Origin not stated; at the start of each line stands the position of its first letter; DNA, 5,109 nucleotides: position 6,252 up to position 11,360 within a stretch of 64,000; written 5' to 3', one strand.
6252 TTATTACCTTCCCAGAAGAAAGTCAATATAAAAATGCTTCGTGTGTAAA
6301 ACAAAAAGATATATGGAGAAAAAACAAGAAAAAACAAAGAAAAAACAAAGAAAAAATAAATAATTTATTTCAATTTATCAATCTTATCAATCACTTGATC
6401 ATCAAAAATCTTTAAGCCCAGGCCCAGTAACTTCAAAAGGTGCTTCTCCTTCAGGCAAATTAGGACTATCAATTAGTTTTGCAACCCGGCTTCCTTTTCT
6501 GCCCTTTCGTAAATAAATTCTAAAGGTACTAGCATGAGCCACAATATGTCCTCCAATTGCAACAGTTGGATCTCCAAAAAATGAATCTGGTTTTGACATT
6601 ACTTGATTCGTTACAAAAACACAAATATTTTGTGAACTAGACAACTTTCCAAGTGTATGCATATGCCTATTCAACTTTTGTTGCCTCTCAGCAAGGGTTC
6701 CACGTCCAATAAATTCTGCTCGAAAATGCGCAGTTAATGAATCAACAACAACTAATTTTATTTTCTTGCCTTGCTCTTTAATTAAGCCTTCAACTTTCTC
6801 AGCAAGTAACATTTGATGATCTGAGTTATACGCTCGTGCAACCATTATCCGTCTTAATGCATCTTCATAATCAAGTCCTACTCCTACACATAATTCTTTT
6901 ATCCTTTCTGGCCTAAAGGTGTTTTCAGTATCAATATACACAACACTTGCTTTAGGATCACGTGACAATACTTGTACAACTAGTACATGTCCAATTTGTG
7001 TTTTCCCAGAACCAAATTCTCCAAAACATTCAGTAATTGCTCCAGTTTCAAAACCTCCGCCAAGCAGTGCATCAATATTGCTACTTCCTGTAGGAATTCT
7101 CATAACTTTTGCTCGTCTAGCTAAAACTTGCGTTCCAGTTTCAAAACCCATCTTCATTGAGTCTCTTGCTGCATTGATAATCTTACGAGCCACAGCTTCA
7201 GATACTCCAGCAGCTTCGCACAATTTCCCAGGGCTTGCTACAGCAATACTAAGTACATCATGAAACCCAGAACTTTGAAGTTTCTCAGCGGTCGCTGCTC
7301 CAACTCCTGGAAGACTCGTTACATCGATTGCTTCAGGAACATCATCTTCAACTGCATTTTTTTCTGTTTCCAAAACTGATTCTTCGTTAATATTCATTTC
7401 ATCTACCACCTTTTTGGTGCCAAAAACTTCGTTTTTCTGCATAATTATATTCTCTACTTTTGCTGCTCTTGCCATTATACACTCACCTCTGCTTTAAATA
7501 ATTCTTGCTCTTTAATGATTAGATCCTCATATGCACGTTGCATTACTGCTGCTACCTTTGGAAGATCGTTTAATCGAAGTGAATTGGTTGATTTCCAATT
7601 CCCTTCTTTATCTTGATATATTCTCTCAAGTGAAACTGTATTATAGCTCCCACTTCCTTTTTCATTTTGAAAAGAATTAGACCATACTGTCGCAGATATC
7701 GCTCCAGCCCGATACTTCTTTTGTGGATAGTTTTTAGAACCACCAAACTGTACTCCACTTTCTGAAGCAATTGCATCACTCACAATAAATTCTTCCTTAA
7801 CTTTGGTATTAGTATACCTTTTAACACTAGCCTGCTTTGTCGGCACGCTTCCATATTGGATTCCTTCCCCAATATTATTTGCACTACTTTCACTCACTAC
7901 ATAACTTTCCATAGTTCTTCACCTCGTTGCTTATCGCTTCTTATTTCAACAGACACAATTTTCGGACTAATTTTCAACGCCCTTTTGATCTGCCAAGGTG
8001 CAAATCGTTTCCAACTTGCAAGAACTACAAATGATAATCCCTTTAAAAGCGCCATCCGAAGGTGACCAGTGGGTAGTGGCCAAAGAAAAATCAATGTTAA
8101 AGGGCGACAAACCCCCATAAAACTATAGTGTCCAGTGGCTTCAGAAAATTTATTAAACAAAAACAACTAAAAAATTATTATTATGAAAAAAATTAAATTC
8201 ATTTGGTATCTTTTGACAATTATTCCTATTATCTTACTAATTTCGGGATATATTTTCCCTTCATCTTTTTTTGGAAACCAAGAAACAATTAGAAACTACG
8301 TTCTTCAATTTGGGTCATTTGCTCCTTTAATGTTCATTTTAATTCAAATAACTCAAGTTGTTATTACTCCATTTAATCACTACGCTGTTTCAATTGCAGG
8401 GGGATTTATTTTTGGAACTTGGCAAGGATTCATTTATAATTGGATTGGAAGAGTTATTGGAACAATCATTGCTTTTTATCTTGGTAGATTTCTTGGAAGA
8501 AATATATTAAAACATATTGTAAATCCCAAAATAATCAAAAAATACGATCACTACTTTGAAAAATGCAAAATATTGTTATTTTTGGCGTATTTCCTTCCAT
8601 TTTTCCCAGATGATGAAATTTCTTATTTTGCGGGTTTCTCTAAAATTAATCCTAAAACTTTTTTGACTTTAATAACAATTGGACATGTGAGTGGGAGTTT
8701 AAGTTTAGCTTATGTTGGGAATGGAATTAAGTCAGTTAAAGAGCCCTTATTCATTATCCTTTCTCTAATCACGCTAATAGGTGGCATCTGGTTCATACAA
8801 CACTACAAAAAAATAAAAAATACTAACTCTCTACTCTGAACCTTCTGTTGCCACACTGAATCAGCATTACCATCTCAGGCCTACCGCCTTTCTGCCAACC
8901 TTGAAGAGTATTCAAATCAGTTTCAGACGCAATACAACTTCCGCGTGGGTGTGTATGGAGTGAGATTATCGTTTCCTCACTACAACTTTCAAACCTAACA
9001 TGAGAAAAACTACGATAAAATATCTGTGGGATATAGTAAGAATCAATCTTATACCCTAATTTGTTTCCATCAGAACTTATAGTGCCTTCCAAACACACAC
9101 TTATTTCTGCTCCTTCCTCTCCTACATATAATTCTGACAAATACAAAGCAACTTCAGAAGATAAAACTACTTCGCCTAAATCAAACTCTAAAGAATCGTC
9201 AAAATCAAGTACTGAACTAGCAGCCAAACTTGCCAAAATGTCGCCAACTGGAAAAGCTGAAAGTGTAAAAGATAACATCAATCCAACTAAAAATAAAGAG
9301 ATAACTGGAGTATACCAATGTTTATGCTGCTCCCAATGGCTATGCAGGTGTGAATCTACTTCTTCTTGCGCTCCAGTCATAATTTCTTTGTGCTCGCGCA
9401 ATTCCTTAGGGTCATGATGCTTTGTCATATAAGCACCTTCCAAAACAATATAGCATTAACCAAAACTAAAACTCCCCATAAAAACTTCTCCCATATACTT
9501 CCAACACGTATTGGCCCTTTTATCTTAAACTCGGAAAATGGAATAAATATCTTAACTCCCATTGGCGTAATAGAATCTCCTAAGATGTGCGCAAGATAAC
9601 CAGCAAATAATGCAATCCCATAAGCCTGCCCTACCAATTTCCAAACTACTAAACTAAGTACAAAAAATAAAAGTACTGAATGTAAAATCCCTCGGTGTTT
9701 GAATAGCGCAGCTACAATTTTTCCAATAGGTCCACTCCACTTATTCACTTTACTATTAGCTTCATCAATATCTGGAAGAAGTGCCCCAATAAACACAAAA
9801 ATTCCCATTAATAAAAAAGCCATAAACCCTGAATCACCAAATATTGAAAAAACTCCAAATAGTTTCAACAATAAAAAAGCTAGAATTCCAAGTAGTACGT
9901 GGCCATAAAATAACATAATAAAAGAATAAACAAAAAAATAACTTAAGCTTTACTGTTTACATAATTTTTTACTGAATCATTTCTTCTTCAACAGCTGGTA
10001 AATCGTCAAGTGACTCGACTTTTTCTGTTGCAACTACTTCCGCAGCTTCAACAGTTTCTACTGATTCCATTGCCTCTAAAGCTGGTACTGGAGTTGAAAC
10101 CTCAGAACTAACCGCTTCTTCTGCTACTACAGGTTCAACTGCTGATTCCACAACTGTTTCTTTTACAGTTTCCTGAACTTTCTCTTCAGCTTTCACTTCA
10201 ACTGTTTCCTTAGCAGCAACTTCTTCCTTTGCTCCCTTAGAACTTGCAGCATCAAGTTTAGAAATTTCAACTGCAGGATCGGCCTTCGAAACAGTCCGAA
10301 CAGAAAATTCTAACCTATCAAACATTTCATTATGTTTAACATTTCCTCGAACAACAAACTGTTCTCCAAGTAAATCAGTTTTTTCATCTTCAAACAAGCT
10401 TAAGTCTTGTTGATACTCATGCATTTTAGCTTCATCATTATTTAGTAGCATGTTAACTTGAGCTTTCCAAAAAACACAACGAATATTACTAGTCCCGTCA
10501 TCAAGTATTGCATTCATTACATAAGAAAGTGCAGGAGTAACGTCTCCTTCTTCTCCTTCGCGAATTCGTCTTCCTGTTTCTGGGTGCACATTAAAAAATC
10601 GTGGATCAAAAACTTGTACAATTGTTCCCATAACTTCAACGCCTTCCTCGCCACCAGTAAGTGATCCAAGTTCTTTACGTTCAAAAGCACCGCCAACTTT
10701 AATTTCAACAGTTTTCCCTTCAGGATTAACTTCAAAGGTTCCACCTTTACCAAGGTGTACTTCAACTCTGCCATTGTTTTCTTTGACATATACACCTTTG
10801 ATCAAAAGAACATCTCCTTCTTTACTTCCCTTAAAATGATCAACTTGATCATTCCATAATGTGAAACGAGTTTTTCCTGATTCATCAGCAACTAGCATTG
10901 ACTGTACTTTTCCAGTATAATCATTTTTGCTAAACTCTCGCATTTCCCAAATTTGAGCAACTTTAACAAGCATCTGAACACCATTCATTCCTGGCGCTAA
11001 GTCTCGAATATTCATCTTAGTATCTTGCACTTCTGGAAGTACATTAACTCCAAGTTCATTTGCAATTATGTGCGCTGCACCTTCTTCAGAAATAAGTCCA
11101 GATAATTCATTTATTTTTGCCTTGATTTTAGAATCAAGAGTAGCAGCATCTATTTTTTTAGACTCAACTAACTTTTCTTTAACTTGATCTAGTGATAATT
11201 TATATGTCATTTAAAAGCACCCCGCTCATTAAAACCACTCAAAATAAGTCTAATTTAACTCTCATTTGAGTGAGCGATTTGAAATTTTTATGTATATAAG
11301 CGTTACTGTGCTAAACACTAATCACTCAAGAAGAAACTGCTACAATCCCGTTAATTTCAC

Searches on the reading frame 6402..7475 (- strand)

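Call 8: search_protein_families(library=pfam, proteins=[window:6402-7475:-], max_evalue=0.001)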
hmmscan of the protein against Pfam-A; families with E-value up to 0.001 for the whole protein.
window:6402-7475:- (357 aa): 5 families
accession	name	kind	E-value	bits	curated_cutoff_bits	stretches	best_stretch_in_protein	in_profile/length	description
PF08423.17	Rad51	-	6.9e-80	268.3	22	1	120-356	1-243/244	Rad51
PF00154.27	RecA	-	1e-14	55.1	27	1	120-326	26-222/262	recA bacterial DNA recombination protein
PF14520.12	HHH_5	-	1.1e-11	45.5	27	1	51-105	3-57/57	Helix-hairpin-helix domain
PF06745.19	ATPase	-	2.3e-08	34.1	26.6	1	127-252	1-132/231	KaiC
PF13481.12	AAA_25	-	9.9e-06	25.7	27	1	133-252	21-157/195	AAA domain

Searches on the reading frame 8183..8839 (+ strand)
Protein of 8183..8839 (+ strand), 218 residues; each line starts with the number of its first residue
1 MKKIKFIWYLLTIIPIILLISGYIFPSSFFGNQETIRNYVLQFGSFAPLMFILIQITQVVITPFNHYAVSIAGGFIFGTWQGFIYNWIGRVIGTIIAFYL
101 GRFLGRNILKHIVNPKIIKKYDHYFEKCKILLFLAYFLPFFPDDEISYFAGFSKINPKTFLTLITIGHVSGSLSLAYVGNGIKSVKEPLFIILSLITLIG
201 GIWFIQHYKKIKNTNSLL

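Call 8: search_protein_families(library=pfam, proteins=[window:8183-8839:+], max_evalue=0.001)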
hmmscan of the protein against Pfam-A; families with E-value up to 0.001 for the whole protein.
window:8183-8839:+ (218 aa): 1 family
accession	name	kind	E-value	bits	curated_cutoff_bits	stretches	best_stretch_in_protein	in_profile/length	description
PF09335.16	VTT_dom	-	4.5e-28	98.6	33.9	1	65-180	2-122/123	VTT domain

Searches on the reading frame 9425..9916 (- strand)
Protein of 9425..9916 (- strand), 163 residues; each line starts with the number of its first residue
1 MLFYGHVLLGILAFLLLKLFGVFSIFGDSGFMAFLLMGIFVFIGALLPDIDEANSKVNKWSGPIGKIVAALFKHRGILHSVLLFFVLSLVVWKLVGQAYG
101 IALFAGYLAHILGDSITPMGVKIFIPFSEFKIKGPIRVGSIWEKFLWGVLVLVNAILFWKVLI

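Call 12: search_protein_families(library=pfam, proteins=[window:9425-9916:-], max_evalue=0.1)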
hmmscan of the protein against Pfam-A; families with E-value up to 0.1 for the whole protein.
window:9425-9916:- (163 aa): 1 family
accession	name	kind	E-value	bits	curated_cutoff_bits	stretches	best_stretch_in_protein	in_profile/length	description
PF04307.19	YdjM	-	3.9e-24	85.5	29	1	1-156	1-165/176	YdjM inner membrane protein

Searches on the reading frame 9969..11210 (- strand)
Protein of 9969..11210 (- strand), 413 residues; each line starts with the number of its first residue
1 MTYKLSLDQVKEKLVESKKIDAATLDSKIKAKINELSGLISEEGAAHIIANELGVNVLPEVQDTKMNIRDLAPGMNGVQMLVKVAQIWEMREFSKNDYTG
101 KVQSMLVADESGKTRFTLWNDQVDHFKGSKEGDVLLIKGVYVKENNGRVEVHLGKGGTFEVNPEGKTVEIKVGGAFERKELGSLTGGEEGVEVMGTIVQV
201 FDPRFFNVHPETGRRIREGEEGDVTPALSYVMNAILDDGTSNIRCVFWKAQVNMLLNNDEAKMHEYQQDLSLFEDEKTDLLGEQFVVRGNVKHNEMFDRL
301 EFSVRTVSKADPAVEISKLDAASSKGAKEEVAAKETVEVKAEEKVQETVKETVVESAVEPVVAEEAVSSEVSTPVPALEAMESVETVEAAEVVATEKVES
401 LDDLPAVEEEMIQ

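Call 12: search_protein_families(library=pfam, proteins=[window:9969-11210:-], max_evalue=0.1)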
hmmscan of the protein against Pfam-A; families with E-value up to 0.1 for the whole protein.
window:9969-11210:- (413 aa): 6 families
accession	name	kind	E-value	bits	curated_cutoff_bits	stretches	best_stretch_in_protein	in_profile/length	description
PF01336.31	tRNA_anti-codon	-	3.8e-10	40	27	1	98-153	13-69/75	OB-fold nucleic acid binding domain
PF17244.8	CDC24_OB3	-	2.2e-05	24.8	25.4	1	70-148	1-81/216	Cell division control protein 24, OB domain 3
PF21473.3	Ssb-like_OB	-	2.5e-05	24.8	24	1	71-158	1-94/97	Single-stranded DNA binding protein Ssb-like, OB fold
PF16900.11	REPA_OB_2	-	4.2e-05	23.9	27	1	100-159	37-95/98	Replication protein A OB domain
PF21669.3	SHLD2_OB1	-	0.0021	18.2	26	1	78-151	21-100/138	Shieldin complex subunit 2, first OB fold domain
PF08646.16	Rep_fac-A_C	-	0.0036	17.5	28.5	0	225-317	49-144/146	Replication factor-A C terminal domain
